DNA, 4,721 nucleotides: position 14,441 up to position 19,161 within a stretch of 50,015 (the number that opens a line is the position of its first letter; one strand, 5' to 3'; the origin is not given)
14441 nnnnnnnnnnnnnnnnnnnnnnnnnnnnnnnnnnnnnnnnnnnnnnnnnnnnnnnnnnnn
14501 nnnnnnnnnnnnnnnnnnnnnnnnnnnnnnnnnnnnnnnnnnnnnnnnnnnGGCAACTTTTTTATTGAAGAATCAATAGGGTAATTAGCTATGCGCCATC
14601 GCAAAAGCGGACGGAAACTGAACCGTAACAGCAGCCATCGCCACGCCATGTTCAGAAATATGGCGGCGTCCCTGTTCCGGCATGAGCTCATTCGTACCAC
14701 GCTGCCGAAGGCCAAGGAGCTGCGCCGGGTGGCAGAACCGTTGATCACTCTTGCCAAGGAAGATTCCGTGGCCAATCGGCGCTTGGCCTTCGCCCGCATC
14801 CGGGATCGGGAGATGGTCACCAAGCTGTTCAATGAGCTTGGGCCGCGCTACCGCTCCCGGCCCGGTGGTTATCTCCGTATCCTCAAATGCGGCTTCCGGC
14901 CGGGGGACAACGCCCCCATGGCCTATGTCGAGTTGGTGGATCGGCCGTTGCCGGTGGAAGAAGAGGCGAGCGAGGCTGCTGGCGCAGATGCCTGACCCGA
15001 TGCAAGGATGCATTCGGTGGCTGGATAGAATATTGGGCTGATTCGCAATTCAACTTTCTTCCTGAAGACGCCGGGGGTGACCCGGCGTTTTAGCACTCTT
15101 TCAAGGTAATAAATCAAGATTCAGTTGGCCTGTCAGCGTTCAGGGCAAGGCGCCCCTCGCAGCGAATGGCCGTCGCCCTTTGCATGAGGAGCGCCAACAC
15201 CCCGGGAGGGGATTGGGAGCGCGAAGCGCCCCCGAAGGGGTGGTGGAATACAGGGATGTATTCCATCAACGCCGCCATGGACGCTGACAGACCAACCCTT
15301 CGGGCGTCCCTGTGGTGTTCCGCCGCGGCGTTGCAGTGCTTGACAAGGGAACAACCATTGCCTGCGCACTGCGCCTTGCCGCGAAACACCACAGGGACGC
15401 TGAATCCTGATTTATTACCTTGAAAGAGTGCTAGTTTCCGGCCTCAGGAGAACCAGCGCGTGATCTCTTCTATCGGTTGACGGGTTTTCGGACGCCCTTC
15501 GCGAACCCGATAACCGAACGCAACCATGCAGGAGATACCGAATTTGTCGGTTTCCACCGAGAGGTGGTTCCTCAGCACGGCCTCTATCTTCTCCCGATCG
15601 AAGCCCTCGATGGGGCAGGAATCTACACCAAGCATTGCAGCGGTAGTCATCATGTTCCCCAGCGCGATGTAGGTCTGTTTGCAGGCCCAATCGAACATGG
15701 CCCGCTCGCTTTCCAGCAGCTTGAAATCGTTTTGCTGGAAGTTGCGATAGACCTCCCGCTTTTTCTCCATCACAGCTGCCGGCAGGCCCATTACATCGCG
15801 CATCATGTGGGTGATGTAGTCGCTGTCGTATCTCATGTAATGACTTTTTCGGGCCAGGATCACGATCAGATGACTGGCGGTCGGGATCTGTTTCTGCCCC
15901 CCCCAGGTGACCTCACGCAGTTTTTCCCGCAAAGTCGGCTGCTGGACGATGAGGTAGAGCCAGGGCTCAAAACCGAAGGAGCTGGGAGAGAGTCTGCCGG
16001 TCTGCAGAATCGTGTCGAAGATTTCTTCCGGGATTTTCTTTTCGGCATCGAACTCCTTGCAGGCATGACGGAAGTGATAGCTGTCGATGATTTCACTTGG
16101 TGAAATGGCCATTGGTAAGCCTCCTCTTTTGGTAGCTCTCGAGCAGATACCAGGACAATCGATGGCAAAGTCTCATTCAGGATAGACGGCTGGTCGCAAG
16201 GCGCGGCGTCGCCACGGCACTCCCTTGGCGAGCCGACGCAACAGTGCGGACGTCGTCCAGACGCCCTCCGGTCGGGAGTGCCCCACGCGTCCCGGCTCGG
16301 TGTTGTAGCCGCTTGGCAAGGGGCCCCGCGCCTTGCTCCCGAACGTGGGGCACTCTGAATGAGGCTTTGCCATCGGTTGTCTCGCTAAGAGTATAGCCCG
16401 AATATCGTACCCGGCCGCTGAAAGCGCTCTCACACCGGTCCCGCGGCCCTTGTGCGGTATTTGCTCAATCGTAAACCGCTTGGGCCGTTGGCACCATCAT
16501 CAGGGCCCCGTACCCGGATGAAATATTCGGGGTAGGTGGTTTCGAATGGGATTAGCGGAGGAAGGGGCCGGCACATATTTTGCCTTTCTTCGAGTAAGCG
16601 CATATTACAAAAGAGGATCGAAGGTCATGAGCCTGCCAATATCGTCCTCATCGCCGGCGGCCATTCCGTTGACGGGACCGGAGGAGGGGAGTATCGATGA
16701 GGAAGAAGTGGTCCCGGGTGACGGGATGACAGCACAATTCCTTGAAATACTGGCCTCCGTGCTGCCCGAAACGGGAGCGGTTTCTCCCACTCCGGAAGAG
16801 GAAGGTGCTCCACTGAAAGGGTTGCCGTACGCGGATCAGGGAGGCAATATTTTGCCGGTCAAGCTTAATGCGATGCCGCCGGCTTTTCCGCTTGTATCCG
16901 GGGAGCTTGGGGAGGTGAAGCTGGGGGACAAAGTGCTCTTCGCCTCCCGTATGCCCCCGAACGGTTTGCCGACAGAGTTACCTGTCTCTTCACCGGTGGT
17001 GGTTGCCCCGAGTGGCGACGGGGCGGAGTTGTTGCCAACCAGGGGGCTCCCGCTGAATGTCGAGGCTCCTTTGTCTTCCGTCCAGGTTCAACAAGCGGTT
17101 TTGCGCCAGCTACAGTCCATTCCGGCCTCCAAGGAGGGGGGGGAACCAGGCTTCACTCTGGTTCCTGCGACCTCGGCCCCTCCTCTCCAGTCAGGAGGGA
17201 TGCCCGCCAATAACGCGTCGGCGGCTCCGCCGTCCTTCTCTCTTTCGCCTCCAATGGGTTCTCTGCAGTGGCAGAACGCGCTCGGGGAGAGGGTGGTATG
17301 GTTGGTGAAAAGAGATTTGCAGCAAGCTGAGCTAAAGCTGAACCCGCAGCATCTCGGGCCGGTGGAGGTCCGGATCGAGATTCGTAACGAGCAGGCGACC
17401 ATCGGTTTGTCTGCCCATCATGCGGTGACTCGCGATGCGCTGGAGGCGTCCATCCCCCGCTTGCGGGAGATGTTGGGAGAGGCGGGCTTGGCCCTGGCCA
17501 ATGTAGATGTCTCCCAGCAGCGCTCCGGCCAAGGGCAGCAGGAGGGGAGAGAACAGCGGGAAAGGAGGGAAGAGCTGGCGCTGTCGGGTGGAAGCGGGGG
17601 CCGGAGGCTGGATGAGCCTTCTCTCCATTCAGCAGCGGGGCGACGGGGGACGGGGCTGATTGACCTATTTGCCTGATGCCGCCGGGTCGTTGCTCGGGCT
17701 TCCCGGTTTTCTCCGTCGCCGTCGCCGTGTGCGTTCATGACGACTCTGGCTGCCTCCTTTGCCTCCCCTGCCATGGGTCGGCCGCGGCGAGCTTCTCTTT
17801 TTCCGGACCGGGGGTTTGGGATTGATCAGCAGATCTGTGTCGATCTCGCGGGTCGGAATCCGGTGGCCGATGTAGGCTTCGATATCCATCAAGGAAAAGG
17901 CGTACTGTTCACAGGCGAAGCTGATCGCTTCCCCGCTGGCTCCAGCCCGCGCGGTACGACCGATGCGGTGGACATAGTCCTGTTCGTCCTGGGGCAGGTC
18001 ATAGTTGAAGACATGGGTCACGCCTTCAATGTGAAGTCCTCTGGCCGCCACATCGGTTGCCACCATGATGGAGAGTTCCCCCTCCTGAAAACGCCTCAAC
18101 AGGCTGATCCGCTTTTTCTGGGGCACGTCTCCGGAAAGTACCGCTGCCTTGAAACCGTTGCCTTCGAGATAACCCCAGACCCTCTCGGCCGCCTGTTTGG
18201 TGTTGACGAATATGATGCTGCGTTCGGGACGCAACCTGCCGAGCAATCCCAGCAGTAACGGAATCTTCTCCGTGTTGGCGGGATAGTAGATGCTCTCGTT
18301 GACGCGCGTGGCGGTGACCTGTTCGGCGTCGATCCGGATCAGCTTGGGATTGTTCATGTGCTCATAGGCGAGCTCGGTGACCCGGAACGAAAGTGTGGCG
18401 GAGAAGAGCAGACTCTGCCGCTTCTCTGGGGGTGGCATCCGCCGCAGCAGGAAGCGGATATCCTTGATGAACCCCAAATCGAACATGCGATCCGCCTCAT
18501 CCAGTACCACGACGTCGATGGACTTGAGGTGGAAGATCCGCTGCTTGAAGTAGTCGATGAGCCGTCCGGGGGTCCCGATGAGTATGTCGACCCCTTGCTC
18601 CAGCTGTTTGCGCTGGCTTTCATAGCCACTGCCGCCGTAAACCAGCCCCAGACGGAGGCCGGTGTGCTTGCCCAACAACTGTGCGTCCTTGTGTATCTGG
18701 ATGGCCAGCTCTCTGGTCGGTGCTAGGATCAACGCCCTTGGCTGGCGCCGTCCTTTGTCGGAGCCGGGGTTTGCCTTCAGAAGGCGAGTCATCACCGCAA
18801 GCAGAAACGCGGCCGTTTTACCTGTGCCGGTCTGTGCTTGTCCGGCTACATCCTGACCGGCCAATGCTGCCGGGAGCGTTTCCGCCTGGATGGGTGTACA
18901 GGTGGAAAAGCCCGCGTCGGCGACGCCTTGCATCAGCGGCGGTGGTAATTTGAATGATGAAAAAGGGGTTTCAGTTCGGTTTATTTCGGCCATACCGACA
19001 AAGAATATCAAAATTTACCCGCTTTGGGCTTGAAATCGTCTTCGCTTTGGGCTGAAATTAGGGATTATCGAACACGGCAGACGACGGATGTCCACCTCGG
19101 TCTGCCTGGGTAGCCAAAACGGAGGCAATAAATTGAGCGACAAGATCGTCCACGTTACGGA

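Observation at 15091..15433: New family of structured palindromic elements: copy-specific long terminal stems, covarying inner stems, conserved core, strand-specific G-U pattern (copy E1)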

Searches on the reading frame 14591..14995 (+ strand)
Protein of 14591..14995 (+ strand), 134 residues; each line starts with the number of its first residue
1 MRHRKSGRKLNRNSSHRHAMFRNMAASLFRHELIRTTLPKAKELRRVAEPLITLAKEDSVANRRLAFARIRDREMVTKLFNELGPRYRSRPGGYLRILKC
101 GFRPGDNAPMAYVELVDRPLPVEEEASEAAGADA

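Call 11: search_protein_families(library=pfam, proteins=[window:14591-14995:+])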
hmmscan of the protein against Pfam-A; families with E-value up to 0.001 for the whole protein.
window:14591-14995:+ (134 aa): 1 family
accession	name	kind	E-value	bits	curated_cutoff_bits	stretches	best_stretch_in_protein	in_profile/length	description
PF01196.24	Ribosomal_L17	-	1.1e-39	135.7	27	1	20-116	1-97/97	Ribosomal protein L17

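Call 43: find_encoding_contigs(protein=window:14591-14995:+, flank=3000, max_places=10)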
Protein window:14591-14995:+ (134 aa): 17 contigs read that carry it; 10 places shown.
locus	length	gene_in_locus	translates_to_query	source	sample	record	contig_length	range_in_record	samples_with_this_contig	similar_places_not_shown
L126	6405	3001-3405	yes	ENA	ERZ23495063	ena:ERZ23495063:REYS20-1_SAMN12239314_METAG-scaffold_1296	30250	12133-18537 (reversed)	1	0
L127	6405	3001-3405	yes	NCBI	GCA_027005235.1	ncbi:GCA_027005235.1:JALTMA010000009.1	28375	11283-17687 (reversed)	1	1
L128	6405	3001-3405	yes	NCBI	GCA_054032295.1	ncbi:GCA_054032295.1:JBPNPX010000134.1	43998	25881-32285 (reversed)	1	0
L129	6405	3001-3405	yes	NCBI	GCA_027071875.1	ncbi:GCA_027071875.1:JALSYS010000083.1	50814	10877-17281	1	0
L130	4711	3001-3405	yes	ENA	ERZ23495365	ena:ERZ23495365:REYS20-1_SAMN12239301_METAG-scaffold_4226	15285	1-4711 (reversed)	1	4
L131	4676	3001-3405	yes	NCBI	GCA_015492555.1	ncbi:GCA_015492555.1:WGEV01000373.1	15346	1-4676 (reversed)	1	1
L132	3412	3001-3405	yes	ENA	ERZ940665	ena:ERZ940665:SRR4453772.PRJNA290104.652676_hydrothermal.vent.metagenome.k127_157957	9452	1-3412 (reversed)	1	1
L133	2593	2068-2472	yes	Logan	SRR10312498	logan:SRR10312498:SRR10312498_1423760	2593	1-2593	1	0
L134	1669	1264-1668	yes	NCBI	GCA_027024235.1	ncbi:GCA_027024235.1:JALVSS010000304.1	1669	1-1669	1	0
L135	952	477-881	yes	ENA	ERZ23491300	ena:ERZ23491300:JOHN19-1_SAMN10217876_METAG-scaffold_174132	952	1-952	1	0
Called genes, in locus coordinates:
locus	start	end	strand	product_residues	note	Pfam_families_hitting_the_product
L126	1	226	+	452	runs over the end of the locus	PF00344:SecY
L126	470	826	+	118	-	PF00416:Ribosomal_S13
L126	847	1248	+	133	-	PF00411:Ribosomal_S11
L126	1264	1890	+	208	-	PF00163:Ribosomal_S4, PF01479:S4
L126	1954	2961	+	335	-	PF01193:RNA_pol_L, PF01000:RNA_pol_A_bac, PF03118:RNA_pol_A_CTD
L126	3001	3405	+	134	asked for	PF01196:Ribosomal_L17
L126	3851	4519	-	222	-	PF00881:Nitroreductase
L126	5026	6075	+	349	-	PF02120:Flg_hook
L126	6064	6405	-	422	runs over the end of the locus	PF00270:DEAD, PF04851:ResIII (weak), PF00271:Helicase_C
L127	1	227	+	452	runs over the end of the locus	PF00344:SecY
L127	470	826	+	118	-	PF00416:Ribosomal_S13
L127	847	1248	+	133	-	PF00411:Ribosomal_S11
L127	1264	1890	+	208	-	PF00163:Ribosomal_S4, PF01479:S4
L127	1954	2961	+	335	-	PF01193:RNA_pol_L, PF01000:RNA_pol_A_bac, PF03118:RNA_pol_A_CTD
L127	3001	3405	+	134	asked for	PF01196:Ribosomal_L17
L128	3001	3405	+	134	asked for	PF01196:Ribosomal_L17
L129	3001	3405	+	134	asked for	PF01196:Ribosomal_L17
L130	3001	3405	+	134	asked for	PF01196:Ribosomal_L17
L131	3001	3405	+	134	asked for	PF01196:Ribosomal_L17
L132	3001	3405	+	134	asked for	PF01196:Ribosomal_L17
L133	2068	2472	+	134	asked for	PF01196:Ribosomal_L17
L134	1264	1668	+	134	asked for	PF01196:Ribosomal_L17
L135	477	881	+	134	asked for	PF01196:Ribosomal_L17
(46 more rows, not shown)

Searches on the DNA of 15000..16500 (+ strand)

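Call 17: search_rna_families(source=window, start=15000, end=16500, threshold=evalue, max_evalue=10)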
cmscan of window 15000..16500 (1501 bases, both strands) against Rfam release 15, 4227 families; matches with E-value up to 10: 7.
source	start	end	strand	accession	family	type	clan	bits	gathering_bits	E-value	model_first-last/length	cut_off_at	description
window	15301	15403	-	RF03193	mir-2941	Gene; miRNA;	-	25.8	60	0.003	1-82/82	no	mir-2941 microRNA precursor family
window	15301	15403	+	RF03193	mir-2941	Gene; miRNA;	-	22.9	60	0.022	1-82/82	no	mir-2941 microRNA precursor family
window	16306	16372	+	RF02136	HTT-AS1_3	Gene; lncRNA;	-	21.7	70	0.17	1-60/60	no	HTT antisense RNA 1 conserved region 3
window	15228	15265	-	RF01716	PhotoRC-I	Cis-reg;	-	17.2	45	0.17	1-44/44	no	PhotoRC-I RNA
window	15224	15336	+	RF02341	ncrMT1302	Gene; sRNA;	-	15.6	45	7.5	1-109/109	no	Mycobacterium sRNA ncrMT1302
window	15919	15995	+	RF03368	mir-1822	Gene; miRNA;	-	15.2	73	10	1-61/61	no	mir-1822 microRNA precursor family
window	16313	16368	+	RF03093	queA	Gene; sRNA;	-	14.8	52.6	9.4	1-59/59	no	queA RNA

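Call 29: search_dna_similar(query=window:15085-15440:+, collection=plasmids, mode=distant, max_rows=25)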
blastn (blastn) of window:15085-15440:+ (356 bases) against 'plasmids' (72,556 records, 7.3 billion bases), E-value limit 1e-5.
No match.

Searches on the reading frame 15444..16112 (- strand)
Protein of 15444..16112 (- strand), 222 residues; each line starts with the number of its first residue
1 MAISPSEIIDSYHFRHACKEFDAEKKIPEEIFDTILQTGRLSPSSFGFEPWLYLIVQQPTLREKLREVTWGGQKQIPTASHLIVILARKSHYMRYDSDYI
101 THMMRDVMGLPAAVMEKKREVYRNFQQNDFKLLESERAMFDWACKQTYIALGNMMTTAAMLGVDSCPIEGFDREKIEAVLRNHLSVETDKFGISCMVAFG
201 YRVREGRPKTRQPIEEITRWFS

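Call 10: find_encoding_contigs(protein=window:15444-16112:-, flank=10000, max_places=6)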
Protein window:15444-16112:- (222 aa): 2 contigs read that carry it; 2 places shown.
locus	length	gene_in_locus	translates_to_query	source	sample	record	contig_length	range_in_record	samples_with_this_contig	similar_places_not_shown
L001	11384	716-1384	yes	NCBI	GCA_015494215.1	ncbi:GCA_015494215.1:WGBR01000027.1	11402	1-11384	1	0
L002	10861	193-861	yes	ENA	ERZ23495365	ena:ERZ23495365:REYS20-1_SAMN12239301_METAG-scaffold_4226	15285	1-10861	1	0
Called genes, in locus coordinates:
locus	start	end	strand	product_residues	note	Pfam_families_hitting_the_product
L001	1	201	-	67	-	?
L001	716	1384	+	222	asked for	PF00881:Nitroreductase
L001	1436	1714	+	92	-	-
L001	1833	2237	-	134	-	PF01196:Ribosomal_L17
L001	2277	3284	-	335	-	PF01193:RNA_pol_L, PF01000:RNA_pol_A_bac, PF03118:RNA_pol_A_CTD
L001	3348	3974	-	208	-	PF00163:Ribosomal_S4, PF01479:S4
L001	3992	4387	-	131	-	PF00411:Ribosomal_S11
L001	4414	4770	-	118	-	PF00416:Ribosomal_S13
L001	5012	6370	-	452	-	PF00344:SecY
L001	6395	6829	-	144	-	PF00828:Ribosomal_L27A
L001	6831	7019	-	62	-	PF00327:Ribosomal_L30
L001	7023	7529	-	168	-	PF00333:Ribosomal_S5, PF03719:Ribosomal_S5_C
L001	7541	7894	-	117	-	PF00861:Ribosomal_L18p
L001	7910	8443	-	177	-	PF00347:Ribosomal_L6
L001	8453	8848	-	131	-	PF00410:Ribosomal_S8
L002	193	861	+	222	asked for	PF00881:Nitroreductase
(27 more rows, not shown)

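Call 11: search_protein_families(library=pfam, proteins=[window:15444-16112:-])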
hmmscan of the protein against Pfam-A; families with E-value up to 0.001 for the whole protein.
window:15444-16112:- (222 aa): 1 family
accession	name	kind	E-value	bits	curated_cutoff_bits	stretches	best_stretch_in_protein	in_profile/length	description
PF00881.29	Nitroreductase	-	2.6e-27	96.5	23.5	1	14-201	3-167/167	Nitroreductase family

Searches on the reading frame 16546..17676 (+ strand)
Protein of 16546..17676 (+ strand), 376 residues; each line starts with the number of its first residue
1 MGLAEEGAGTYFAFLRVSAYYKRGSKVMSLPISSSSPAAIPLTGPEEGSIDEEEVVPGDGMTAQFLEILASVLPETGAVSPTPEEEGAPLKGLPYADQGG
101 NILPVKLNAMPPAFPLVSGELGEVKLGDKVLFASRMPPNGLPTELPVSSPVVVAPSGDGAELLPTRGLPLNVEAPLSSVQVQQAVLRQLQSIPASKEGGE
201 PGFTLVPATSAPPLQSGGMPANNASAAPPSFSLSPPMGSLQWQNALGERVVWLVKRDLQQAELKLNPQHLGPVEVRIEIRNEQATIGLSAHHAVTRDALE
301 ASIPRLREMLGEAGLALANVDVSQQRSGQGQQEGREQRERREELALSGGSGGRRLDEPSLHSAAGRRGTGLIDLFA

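Call 11: search_protein_families(library=pfam, proteins=[window:16546-17676:+])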
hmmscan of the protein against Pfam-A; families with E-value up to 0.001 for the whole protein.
window:16546-17676:+ (376 aa): 1 family
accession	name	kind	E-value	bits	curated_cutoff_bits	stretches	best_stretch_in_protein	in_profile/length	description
PF02120.21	Flg_hook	-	4.4e-23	81.4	29.8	1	248-330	2-84/85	Flagellar hook-length control protein FliK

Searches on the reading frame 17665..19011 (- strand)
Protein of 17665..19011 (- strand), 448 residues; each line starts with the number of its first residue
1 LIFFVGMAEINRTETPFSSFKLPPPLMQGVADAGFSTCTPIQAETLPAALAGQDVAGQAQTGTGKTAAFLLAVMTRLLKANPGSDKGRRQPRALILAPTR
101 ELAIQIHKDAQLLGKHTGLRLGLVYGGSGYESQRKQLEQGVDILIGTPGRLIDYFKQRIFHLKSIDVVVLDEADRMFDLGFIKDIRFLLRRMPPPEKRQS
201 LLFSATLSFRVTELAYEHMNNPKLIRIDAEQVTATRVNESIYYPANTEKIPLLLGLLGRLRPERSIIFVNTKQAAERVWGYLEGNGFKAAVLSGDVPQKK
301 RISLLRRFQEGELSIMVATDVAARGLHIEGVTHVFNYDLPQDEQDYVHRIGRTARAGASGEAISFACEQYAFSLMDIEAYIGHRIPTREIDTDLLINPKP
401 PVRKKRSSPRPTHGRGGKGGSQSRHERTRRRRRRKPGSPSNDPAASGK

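Call 11: search_protein_families(library=pfam, proteins=[window:17665-19011:-])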
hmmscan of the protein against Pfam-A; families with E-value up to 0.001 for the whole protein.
window:17665-19011:- (448 aa): 3 families
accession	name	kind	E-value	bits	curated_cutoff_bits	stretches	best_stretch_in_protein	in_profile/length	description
PF00270.35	DEAD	-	9.9e-49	165.7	26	1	39-210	1-162/167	DEAD/DEAH box helicase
PF00271.37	Helicase_C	-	1.5e-30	106.1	23.5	1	249-357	2-110/110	Helicase conserved C-terminal domain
PF04851.21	ResIII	-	6.6e-06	26.6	22.5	1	58-185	29-146/164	Type III restriction enzyme, res subunit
